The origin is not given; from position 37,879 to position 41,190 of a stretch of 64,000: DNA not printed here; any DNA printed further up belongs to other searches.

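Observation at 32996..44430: A 20-bp palindrome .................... recurs three times in divergent promoters of the glycan locus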

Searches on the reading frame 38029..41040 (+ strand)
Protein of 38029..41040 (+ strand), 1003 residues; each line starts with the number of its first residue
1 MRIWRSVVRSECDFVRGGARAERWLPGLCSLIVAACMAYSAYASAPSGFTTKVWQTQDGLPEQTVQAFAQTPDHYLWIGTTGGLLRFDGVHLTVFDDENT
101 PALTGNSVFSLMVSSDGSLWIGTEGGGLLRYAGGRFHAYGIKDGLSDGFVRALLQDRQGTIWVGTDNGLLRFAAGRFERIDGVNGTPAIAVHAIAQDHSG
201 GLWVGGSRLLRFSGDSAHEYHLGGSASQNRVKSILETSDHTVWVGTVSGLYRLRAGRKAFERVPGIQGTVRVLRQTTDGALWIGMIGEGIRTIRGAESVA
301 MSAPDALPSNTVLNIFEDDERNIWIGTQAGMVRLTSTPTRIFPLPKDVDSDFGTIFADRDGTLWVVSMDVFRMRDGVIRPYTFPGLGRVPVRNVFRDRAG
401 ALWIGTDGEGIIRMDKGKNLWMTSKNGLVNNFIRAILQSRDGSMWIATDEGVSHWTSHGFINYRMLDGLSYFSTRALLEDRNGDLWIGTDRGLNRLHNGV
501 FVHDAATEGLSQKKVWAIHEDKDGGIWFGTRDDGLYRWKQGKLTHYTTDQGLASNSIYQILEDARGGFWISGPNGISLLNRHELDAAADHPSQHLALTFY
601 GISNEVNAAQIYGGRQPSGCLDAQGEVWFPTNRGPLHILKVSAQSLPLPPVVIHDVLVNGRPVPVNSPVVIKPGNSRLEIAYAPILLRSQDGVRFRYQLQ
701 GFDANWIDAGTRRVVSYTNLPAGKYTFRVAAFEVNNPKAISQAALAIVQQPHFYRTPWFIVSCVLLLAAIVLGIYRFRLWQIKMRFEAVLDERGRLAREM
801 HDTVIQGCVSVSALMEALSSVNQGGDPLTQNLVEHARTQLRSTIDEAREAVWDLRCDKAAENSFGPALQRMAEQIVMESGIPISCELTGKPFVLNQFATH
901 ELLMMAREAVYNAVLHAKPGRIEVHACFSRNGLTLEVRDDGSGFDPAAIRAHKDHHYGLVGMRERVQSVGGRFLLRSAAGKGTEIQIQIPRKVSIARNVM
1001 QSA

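Call 6: search_protein_families(library=pfam, proteins=[window:38029-41040:+])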
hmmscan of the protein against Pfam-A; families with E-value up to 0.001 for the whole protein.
window:38029-41040:+ (1003 aa): 7 families
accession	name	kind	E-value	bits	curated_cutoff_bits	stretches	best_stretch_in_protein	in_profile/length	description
PF07494.17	Reg_prop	-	6e-63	201.1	20.4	3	144-167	1-24/24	Two component regulator propeller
PF07495.19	Y_Y_Y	-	9.5e-13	48.3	26.6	1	691-746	6-61/65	Y_Y_Y domain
PF02518.31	HATPase_c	-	1.4e-11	45.3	26.4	1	902-991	6-109/111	Histidine kinase-, DNA gyrase B-, and HSP90-like ATPase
PF07730.19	HisKA_3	-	3.6e-11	43.9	24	1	792-855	1-64/68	Histidine kinase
PF23748.1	Beta-prop_LRRK2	-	2.3e-09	37.1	26.9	0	106-129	274-297/359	LRRK2 beta propeller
PF13581.12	HATPase_c_2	-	8.1e-07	29.5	27.4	1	898-962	28-105/127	Histidine kinase-like ATPase domain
PF16819.11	DUF5074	-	6e-05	22.7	27.2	0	407-451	161-202/353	Domain of unknown function (DUF5074)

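Call 28: search_protein_families(library=ncbifam, proteins=[window:38029-41040:+], max_evalue=0.01)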
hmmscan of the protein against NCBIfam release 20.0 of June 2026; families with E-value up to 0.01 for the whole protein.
window:38029-41040:+ (1003 aa): 12 families
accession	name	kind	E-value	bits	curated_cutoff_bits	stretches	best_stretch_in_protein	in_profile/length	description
NF047786.1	his_kin_MadS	equivalog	2.4e-27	96.2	500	1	784-990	222-434/434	MadS family sensor histidine kinase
NF052443.1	SensHisKinMctS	equivalog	2.2e-24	85.6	700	1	790-997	248-454/457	two-component system sensor histidine kinase MctS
NF007896.0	PRK10600.1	equivalog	9.5e-23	80.7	578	1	789-989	387-583/598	nitrate/nitrite two-component system sensor histidine kinase NarX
NF008184.0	PRK10935.1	equivalog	1.4e-22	80.1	553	1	788-992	359-560/565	nitrate/nitrite two-component system sensor histidine kinase NarQ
NF052228.1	T9SS_PorZ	equivalog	4.2e-22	78.4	260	1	391-578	433-658/757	type IX secretion system anionic LPS delivery protein PorZ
NF052531.1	Strep_LiaS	equivalog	1.6e-18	67.1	450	1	783-990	123-326/328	envelope stress sensor histidine kinase LiaS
NF047322.1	HK_morpho_MacS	equivalog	6.2e-17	61.8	300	1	783-990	173-367/367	MacS family sensor histidine kinase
NF008649.0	PRK11644.1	equivalog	1.3e-16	60.5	408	1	793-992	304-497/499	signal transduction histidine-protein kinase/phosphatase UhpB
NF008298.1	PRK11086.1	subfamily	0.00013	20.5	520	1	911-992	436-526/529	DcuS/MalK family sensor histidine kinase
NF010237.0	PRK13684.1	equivalog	0.0034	16.5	326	1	51-173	203-329/334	photosynthesis system II assembly factor Ycf48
NF033792.0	ActS_PrrB_HisK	equivalog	0.0059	15.5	350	0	899-949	309-358/423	ActS/PrrB/RegB family redox-sensitive histidine kinase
TIGR01925.2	spIIAB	equivalog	0.0099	15.8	135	0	901-946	37-86/137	anti-sigma F factor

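Call 72: search_solved_structures(query=window:38029-41040:+, max_evalue=0.00001)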
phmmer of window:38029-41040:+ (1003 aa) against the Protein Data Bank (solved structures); distinct sequences matched with E-value up to 0.00001: 9.
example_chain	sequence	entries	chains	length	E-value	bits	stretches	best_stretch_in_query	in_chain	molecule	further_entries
4a2l_A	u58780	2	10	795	1.5e-45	158.6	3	385-756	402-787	TWO-COMPONENT SYSTEM SENSOR HISTIDINE KINASE/RESPONSE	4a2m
3v9f_A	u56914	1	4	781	3.6e-38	134.1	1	388-575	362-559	Two-component system sensor histidine kinase/response regulator, hybrid (One-component sys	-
3va6_A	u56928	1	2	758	9e-30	106.4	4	472-577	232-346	Two-component system sensor histidine kinase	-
3ott_A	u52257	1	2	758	1.3e-29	105.8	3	430-577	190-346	Two-component system sensor histidine kinase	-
4gt8_A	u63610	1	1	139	5.6e-07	30.9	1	889-991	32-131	Sensor protein vraS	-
8sbm_A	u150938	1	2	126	1.7e-06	29.3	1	877-986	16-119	GAF domain-containing protein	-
3gig_A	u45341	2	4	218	7.5e-06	27.2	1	789-991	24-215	Sensor histidine kinase desK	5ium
7ssj_A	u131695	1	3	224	8.2e-06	27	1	789-991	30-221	Sensor histidine kinase DesK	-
3ehf_A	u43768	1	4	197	8.4e-06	27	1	790-991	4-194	Sensor kinase (YocF protein)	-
